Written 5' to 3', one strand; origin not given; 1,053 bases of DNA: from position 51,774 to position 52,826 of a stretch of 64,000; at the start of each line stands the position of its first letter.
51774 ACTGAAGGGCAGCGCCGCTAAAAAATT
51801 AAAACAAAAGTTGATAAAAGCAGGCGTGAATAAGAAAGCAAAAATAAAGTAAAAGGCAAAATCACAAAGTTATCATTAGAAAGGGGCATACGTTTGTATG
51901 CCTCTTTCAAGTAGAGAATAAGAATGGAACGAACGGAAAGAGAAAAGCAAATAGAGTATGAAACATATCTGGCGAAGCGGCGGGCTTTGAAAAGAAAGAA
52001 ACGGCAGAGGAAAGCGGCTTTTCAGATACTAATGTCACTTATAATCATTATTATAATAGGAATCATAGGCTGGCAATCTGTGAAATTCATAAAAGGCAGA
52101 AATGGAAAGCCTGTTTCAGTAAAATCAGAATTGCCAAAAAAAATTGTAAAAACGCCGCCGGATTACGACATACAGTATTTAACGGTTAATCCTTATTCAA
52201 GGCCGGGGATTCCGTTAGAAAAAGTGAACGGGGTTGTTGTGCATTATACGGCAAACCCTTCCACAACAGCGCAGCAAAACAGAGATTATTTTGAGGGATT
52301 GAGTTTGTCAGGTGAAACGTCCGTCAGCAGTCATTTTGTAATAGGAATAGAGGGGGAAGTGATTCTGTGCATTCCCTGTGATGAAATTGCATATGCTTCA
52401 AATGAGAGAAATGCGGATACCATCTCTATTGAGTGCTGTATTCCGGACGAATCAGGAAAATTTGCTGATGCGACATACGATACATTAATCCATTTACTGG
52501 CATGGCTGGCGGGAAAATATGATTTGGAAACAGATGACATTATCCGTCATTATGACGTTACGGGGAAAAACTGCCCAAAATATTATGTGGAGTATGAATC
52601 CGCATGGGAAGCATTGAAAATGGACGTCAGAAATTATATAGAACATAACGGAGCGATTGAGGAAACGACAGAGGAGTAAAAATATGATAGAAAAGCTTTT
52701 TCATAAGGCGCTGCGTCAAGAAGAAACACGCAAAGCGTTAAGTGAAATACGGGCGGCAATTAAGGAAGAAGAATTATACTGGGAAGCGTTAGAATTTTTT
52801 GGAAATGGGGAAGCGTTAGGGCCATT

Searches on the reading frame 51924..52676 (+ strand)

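Call 9: search_protein_families(library=pfam, proteins=[window:51924-52676:+], max_evalue=0.001)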
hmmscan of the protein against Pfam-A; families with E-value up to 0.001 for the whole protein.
window:51924-52676:+ (251 aa): 1 family
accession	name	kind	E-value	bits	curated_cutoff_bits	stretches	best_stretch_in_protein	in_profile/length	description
PF01510.30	Amidase_2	-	1.7e-24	87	26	1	99-219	3-130/131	N-acetylmuramoyl-L-alanine amidase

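Call 58: search_protein_families(library=ncbifam, proteins=[window:51924-52676:+], max_evalue=0.00001)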
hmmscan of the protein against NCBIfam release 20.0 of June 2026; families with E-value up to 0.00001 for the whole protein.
window:51924-52676:+ (251 aa): 0 families
